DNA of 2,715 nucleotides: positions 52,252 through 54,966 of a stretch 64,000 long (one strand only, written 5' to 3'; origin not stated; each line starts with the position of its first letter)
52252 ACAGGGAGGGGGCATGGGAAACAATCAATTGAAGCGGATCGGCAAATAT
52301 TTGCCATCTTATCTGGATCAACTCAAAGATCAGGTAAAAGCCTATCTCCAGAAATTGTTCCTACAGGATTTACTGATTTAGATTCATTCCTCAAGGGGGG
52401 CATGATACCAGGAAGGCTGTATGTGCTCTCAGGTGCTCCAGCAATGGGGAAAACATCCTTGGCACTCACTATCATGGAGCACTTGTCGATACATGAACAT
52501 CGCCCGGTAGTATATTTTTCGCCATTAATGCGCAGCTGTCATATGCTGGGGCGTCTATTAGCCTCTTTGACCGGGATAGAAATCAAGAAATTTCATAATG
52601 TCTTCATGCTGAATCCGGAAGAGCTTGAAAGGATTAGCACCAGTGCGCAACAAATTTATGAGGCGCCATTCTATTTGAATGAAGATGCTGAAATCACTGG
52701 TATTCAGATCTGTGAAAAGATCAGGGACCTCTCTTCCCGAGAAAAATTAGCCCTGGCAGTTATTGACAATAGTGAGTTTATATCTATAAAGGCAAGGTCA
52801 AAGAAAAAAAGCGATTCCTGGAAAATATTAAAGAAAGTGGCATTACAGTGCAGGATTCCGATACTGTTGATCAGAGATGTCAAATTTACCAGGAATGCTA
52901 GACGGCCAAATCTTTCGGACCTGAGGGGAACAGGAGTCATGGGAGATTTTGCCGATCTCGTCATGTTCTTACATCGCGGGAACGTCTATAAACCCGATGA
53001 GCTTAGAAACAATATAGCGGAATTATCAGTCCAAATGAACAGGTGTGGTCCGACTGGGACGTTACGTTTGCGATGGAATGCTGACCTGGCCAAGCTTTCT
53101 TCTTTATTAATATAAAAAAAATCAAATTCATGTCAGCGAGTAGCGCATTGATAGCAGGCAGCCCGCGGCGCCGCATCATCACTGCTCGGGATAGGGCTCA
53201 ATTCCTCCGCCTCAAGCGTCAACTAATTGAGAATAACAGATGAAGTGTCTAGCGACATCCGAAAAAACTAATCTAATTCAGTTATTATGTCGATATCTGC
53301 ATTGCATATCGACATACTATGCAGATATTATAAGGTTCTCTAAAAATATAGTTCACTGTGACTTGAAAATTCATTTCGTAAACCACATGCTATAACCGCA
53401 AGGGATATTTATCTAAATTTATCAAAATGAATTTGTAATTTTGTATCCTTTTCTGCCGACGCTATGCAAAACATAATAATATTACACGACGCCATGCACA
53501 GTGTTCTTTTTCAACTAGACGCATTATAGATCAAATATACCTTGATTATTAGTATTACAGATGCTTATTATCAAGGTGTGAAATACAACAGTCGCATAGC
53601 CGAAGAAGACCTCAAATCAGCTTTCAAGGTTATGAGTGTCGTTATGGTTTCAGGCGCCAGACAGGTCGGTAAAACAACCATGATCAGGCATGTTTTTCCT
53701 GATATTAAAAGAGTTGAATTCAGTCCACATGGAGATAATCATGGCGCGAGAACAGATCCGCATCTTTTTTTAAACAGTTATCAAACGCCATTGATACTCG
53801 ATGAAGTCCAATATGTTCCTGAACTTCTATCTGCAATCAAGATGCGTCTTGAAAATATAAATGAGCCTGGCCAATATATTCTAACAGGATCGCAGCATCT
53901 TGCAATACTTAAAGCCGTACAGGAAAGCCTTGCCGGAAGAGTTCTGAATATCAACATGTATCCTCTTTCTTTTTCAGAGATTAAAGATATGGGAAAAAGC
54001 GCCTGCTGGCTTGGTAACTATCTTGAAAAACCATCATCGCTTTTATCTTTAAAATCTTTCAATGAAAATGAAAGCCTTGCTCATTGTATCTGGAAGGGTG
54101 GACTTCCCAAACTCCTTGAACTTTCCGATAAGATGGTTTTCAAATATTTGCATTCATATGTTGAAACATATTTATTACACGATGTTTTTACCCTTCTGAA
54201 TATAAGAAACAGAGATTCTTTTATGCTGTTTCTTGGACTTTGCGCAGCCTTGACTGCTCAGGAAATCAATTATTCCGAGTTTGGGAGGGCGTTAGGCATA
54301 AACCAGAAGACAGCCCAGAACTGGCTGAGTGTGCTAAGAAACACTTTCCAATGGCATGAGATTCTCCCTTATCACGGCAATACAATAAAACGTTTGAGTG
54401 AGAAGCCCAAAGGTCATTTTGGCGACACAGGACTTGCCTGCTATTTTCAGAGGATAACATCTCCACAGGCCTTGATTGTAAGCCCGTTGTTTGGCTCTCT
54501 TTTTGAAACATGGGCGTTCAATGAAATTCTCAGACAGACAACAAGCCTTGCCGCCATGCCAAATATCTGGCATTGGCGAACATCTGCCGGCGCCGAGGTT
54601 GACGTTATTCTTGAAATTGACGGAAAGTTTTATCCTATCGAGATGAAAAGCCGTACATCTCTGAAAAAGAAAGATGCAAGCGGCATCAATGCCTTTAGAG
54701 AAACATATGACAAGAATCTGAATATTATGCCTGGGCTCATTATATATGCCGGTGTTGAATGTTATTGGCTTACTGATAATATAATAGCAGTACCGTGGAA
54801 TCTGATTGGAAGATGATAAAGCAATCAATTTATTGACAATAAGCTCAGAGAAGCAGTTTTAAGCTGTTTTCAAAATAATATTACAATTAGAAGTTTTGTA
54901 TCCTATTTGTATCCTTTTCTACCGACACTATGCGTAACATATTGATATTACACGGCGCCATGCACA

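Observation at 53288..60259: Direct-repeat family bracketing each DUF4143 ATPase gene, better conserved than the genes themselves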

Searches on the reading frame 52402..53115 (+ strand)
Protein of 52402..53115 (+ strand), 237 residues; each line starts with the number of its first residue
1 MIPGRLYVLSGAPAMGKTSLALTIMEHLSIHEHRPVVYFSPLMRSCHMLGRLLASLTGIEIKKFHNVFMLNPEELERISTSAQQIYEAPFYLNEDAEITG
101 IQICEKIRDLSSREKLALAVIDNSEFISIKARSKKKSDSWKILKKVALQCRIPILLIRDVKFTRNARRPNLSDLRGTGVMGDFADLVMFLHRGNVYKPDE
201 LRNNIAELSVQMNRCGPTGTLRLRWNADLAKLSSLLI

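Call 11: search_protein_families(library=pfam, proteins=[window:52402-53115:+])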
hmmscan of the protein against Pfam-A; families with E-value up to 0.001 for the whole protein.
window:52402-53115:+ (237 aa): 1 family
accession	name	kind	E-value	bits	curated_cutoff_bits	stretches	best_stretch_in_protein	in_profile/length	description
PF03796.21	DnaB_C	-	7.7e-42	143.9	27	1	3-232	18-253/255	DnaB-like helicase C terminal domain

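Call 40: search_protein_families(library=padloc, proteins=[window:52402-53115:+], max_evalue=0.001)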
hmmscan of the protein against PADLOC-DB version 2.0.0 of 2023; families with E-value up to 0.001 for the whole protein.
window:52402-53115:+ (237 aa): 1 family
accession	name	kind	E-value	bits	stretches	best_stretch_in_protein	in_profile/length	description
PDLC04140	mad8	-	1.5e-05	22.7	1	4-88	27-103/314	mads_8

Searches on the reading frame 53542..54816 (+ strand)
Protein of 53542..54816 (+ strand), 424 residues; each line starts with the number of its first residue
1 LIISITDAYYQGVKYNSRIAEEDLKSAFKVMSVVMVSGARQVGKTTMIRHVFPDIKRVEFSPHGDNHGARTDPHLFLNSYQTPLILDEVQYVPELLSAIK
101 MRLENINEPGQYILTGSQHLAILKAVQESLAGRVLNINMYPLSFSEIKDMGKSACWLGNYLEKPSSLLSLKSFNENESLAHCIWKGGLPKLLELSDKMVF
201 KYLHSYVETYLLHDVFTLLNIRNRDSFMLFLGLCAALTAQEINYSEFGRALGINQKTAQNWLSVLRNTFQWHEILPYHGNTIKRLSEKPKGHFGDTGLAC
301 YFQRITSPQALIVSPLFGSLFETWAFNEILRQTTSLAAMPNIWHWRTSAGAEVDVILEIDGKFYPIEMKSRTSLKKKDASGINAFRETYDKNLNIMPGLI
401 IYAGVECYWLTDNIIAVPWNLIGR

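Call 11: search_protein_families(library=pfam, proteins=[window:53542-54816:+])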
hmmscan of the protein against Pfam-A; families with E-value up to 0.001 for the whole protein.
window:53542-54816:+ (424 aa): 2 families
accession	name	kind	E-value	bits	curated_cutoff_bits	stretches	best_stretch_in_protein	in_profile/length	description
PF13635.12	DUF4143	-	6.7e-38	130.4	28.1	1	214-370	3-159/160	Domain of unknown function (DUF4143)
PF13173.12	AAA_14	-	6.7e-25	88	27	1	33-147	4-128/129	AAA domain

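Call 40: search_protein_families(library=padloc, proteins=[window:53542-54816:+], max_evalue=0.001)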
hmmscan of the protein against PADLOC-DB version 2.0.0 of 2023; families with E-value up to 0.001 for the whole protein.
window:53542-54816:+ (424 aa): 7 families
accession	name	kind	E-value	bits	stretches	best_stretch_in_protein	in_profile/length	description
PDLC04790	PDC-S01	-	3.6e-102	340.2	1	14-421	10-416/422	-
PDLC04789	PDC-S01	-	2.8e-54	182.6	1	17-391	3-358/375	-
PDLC04787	PDC-S01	-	1.4e-29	101.3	1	81-368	93-355/412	-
PDLC04791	PDC-S01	-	2.9e-27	93.4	2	179-395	158-373/395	-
PDLC04788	PDC-S01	-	2.1e-21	74.4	1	81-375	85-387/448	-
PDLC04786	PDC-S01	-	4.8e-18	63.1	2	81-154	88-161/439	-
PDLC04792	PDC-S01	-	2.3e-16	57.4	2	80-147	86-151/452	-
